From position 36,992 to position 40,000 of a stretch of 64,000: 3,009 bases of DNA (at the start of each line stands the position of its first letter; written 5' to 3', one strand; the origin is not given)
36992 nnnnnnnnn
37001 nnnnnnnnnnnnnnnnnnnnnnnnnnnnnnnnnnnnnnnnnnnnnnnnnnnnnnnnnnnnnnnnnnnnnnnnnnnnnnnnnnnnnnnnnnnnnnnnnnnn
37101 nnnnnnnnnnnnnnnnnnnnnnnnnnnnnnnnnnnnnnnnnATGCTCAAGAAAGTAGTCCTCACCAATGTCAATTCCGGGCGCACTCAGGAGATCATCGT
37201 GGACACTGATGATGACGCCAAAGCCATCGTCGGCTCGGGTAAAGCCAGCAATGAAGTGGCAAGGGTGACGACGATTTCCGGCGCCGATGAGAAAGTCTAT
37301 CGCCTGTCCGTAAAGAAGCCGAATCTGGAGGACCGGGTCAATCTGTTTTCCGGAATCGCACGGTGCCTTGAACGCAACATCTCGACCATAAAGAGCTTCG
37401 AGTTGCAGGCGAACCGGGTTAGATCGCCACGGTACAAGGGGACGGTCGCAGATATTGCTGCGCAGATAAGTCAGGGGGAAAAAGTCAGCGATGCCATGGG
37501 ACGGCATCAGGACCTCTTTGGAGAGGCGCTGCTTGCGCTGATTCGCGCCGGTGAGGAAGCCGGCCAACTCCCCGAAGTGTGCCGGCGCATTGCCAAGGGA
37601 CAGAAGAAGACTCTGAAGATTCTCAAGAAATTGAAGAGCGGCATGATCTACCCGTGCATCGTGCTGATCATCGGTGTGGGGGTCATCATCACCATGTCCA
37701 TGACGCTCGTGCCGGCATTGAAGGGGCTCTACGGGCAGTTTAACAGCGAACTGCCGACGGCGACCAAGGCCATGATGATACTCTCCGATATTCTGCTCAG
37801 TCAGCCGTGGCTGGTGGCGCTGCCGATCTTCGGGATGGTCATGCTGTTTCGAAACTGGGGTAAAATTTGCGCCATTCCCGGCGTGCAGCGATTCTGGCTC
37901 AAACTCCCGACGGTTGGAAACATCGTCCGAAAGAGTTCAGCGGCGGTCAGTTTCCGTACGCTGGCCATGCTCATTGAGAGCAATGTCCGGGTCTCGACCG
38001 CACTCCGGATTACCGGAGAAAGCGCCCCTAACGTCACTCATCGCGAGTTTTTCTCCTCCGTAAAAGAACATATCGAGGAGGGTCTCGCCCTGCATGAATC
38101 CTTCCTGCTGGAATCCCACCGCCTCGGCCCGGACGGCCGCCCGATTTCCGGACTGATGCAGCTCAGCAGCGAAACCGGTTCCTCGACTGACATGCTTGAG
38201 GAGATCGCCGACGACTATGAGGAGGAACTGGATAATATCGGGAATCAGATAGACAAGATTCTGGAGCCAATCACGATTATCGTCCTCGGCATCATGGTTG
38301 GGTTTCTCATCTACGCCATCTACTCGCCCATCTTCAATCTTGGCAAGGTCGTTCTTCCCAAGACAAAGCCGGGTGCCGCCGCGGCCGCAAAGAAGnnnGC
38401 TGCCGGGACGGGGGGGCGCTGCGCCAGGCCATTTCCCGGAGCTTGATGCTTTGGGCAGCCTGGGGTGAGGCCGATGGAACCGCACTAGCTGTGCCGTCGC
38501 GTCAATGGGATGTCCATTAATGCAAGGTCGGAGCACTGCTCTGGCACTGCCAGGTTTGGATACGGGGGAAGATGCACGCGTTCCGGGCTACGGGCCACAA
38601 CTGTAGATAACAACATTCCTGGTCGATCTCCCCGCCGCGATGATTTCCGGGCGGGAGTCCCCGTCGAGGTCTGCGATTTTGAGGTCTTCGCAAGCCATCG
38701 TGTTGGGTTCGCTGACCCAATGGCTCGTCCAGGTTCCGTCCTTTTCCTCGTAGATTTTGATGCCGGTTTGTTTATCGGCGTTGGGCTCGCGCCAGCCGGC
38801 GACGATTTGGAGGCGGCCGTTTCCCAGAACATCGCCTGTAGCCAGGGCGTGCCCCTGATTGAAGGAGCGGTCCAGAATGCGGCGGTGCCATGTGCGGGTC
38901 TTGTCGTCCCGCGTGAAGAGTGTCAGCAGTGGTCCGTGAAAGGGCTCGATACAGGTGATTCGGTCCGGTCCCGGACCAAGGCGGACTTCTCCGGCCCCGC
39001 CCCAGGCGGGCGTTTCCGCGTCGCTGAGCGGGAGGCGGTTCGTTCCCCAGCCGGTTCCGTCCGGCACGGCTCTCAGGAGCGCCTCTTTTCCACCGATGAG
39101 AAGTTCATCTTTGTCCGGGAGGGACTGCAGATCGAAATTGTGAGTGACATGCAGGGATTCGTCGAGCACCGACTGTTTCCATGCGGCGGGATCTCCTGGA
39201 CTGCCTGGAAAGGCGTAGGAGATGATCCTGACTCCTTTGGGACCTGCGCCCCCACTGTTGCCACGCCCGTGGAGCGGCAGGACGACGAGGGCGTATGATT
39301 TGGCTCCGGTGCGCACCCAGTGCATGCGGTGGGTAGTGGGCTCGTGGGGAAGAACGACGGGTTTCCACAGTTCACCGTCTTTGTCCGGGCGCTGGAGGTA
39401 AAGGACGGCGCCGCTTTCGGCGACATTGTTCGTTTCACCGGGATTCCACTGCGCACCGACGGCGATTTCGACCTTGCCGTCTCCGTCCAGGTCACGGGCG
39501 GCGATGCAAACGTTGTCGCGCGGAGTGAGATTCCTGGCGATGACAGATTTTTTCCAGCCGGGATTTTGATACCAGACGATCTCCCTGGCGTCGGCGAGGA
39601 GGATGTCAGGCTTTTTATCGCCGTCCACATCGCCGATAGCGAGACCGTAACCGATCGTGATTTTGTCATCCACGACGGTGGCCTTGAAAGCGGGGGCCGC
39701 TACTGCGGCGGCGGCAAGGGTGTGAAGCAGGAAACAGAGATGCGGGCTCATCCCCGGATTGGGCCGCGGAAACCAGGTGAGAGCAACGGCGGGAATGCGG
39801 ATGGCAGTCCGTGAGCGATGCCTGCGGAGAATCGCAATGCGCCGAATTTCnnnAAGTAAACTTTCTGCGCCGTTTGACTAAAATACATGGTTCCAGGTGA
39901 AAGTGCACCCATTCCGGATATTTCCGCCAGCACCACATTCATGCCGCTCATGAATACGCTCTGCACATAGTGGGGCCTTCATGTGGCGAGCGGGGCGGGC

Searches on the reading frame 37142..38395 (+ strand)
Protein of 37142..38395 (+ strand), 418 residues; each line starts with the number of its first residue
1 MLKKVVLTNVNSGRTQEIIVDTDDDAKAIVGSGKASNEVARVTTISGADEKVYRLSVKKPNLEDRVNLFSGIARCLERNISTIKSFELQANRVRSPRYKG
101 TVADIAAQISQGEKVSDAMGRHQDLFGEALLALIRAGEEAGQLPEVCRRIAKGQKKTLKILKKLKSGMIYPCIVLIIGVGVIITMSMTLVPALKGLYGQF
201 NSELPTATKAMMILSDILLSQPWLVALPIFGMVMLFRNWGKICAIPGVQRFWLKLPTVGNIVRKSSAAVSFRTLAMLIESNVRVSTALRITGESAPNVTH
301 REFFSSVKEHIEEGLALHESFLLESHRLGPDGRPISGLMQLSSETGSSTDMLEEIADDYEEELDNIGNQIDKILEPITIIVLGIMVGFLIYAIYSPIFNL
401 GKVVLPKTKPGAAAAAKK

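Call 56: search_protein_families(library=pfam, proteins=[window:37142-38395:+], max_evalue=0.001)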
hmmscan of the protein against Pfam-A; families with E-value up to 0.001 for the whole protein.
window:37142-38395:+ (418 aa): 1 family
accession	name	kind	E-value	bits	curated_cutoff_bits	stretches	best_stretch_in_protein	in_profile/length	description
PF00482.28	T2SSF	-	3.6e-39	134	25.2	2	72-191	5-125/125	Type II secretion system (T2SS), protein F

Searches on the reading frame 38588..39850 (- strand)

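Call 56: search_protein_families(library=pfam, proteins=[window:38588-39850:-], max_evalue=0.001)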
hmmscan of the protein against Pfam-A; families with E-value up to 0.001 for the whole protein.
window:38588-39850:- (420 aa): 3 families
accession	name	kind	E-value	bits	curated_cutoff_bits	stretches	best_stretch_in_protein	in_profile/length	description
PF13517.12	FG-GAP_3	-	7.7e-17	62.1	26.9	2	74-131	1-61/61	FG-GAP-like repeat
PF01839.29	FG-GAP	-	1.8e-10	40.9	22.1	1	117-149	6-34/37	FG-GAP repeat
PF22301.2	AUDH_beta_propeller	-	1.5e-07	31.8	27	1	147-314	2-178/179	Aldos-2-ulose dehydratase, beta-propeller domain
